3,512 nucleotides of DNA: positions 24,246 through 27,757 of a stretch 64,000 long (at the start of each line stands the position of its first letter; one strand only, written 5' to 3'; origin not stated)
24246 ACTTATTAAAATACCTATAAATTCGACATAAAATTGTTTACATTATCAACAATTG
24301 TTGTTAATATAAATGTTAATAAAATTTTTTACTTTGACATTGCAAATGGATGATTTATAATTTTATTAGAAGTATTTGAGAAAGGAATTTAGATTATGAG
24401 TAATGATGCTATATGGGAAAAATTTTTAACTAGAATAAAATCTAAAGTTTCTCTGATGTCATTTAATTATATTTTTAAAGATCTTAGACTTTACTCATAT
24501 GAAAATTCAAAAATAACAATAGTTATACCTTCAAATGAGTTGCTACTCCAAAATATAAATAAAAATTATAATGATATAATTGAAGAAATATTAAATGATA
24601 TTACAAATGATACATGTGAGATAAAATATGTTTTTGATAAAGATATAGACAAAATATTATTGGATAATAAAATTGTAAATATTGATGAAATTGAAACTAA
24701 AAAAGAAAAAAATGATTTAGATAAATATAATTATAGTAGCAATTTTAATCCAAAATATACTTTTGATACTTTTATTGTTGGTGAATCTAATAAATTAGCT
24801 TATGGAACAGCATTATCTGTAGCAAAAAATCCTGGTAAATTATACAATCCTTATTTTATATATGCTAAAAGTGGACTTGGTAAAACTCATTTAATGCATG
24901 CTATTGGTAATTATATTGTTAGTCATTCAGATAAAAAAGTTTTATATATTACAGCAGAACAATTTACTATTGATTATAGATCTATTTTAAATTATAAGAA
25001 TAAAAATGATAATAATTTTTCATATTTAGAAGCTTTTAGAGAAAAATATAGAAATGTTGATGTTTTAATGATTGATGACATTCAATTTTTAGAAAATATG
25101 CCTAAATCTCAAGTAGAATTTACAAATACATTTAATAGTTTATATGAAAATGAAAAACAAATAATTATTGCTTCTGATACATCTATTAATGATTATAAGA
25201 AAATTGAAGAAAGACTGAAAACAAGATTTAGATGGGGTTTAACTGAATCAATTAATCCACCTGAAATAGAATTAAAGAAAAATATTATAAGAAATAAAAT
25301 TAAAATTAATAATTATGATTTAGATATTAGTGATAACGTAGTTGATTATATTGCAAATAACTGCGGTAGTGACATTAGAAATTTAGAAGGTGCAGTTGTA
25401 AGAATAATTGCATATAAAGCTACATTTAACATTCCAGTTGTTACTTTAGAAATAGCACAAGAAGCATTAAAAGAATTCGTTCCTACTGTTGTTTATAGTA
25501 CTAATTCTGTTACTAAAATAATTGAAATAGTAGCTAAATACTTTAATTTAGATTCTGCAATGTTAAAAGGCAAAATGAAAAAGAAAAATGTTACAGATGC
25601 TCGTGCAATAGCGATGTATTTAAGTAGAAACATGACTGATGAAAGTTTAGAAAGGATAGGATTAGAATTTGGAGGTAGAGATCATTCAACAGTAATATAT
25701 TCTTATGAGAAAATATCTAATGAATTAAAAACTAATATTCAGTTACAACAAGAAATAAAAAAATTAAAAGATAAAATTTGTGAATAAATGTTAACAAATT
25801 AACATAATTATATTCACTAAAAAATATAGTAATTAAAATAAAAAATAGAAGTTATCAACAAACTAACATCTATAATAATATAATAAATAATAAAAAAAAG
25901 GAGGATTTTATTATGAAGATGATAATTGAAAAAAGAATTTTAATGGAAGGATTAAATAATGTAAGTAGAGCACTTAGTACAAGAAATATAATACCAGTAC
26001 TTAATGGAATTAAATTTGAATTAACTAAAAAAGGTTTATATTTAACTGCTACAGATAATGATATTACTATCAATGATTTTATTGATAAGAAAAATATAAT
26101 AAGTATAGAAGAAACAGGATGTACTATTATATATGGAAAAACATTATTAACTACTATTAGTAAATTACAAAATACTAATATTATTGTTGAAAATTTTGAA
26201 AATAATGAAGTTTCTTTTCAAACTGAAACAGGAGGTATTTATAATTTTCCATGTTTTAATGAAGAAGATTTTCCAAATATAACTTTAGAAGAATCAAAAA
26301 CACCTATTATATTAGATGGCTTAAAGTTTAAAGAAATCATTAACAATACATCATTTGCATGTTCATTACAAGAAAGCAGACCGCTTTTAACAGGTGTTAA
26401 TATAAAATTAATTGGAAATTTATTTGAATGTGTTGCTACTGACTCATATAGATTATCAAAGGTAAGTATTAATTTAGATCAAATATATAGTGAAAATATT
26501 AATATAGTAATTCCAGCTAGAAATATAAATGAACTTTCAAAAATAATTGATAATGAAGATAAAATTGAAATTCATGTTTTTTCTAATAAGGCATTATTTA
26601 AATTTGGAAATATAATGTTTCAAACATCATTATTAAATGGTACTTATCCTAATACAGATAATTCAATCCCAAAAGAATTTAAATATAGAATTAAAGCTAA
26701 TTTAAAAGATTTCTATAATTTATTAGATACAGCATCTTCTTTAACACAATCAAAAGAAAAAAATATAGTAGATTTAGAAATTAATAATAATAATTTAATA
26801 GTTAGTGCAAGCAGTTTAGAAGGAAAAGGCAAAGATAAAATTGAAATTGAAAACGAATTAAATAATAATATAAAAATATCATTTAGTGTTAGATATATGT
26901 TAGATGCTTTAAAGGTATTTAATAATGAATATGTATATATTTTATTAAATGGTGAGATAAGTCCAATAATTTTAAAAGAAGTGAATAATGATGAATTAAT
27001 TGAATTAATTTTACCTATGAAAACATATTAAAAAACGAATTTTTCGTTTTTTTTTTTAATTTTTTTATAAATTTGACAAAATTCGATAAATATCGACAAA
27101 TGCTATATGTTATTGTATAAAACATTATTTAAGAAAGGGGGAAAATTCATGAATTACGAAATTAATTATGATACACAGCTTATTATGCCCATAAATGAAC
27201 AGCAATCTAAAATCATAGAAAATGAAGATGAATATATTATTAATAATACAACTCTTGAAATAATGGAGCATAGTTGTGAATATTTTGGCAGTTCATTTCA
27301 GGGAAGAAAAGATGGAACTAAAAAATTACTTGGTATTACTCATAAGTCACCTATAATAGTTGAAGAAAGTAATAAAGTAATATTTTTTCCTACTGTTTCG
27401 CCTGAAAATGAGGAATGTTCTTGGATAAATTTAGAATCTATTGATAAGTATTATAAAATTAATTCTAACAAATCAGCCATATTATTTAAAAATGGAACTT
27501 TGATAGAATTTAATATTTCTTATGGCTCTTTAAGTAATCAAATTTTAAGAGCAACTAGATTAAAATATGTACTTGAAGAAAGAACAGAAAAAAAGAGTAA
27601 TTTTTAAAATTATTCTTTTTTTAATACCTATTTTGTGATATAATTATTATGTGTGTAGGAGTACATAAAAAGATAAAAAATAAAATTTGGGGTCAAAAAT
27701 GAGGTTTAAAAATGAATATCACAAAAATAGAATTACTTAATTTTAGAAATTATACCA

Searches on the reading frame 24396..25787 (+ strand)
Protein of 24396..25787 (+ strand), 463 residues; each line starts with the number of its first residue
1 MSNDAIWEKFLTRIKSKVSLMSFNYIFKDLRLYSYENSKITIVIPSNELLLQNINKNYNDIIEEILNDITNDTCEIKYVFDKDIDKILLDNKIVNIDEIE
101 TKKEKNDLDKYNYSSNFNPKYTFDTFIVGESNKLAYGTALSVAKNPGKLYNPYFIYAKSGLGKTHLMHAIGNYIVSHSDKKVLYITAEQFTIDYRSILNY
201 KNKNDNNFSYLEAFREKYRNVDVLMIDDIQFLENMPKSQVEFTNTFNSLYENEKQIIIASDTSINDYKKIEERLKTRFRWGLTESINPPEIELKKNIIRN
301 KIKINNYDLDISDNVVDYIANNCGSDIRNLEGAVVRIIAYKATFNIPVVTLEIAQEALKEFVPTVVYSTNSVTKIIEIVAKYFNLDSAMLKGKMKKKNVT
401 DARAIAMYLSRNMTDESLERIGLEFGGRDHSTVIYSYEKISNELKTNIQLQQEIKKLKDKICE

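Call 9: search_protein_families(library=ncbifam, proteins=[window:24396-25787:+])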
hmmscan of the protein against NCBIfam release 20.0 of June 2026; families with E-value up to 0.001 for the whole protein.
window:24396-25787:+ (463 aa): 11 families
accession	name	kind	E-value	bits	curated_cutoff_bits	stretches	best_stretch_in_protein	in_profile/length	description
TIGR00362.1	DnaA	equivalog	7.7e-134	447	343.9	1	7-461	1-437/437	chromosomal replication initiator protein DnaA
NF001154.0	PRK00149.3-3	equivalog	5.1e-96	322.4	410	1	15-461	19-458/462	chromosomal replication initiator protein DnaA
NF009087.0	PRK12422.1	equivalog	1.8e-55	188.9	657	1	98-457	86-439/455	chromosomal replication initiator protein DnaA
TIGR03420.1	DnaA_homol_Hda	equivalog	1.3e-20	73.9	194.8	1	119-332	10-200/226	DnaA regulatory inactivator Hda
NF005304.0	PRK06835.1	equivalog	1.1e-11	44.4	215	1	142-277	175-304/330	ATP-binding protein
NF038214.1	IS21_help_AAA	equivalog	1.7e-11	44.2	200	1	153-270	93-200/232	IS21-like element helper ATPase IstB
NF005378.0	PRK06921.1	subfamily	3.3e-10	39.5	207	1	155-278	122-240/266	hypothetical protein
NF005982.0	PRK08084.1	equivalog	1.1e-08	35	268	1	122-330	20-206/235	DnaA inactivator Hda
NF005931.1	PRK07952.1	equivalog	9.2e-07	28.6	357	1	133-245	82-188/246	replicative helicase loader DnaC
NF009043.0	PRK12377.1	subfamily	1.7e-06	27.8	389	1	119-239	69-182/248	ATP-binding protein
NF006616.1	PRK09183.1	subfamily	9.2e-05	21.8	300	1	158-267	108-208/253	IS21-like element helper ATPase IstB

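Call 16: find_related_loci(query=window:24396-25787:+, collection=genome_contigs, flank=10000)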
Query window:24396-25787:+ (463 aa) in genome_contigs; peptide patterns used: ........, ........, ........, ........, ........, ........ (x = any residue, [..] = any of these).
188 stretches matched a pattern; 36 encode a relative of the query (tblastn E <= 1e-3); 36 distinct loci.
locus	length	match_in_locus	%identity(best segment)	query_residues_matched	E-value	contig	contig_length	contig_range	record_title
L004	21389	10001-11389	97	1-463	0e+0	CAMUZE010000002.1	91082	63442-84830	MAG TPA_asm: uncultured Clostridia bacterium isolate SRR8387719_bin.51_metaWRAP_v1.3_MAG genome assembly, contig: ERZ142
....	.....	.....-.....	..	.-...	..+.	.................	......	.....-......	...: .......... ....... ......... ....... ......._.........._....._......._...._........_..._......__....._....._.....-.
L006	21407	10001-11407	77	1-463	0e+0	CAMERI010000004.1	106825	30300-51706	MAG: uncultured bacterium isolate SRR11489791_bin.18_metaWRAP_v1.3_MAG genome assembly, contig: ERZ11466804.84, whole ge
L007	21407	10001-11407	78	1-463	0e+0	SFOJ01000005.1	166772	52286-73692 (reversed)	MAG: Mollicutes bacterium isolate W3P13.010 Contig127, whole genome shotgun sequence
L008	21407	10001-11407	77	1-463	0e+0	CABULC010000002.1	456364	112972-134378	MAG TPA_asm: uncultured Clostridium sp. isolate MGYG-HGUT-04102 genome assembly, contig: GUT_GENOME256424_2, whole genom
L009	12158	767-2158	78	1-463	0e+0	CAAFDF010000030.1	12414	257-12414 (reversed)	MAG TPA_asm: Bacilli bacterium, isolate HGM10775, WGS project CAAFDF010000000 data, contig: SRS077231_35_k99_14952, whol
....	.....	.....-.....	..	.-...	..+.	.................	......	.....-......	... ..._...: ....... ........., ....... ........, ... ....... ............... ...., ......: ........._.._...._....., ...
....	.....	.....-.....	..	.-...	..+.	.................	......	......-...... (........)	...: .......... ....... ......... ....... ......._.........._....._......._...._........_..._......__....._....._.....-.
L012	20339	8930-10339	78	1-463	0e+0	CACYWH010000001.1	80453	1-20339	MAG: uncultured Erysipelotrichaceae bacterium isolate RUG12335 genome assembly, contig: RUG12335_asm_1, whole genome sho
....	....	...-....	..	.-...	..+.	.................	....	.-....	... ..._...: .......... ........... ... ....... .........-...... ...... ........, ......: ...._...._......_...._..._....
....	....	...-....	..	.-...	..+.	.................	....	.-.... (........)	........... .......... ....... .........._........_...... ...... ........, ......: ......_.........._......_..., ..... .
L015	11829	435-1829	77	1-463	0e+0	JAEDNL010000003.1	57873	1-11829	MAG: Bacilli bacterium isolate MAG291 NODE_391_length_57873_cov_15.390121, whole genome shotgun sequence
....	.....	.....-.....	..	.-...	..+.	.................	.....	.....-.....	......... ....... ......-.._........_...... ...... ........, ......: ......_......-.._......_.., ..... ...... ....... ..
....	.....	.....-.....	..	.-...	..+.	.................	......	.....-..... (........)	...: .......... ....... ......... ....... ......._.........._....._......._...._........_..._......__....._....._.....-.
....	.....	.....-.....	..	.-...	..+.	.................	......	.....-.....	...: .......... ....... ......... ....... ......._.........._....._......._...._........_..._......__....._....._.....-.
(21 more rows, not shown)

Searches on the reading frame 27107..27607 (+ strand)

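Call 9: search_protein_families(library=ncbifam, proteins=[window:27107-27607:+])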
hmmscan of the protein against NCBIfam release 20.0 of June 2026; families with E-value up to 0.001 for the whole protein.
window:27107-27607:+ (166 aa): 0 families

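Call 10: search_protein_families(library=pfam, proteins=[window:27107-27607:+])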
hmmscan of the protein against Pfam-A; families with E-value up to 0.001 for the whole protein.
window:27107-27607:+ (166 aa): 1 family
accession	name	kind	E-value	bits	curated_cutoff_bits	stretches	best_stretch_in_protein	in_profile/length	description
PF06338.17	ComK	-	2.9e-47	160.7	22.3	1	16-160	3-151/152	ComK protein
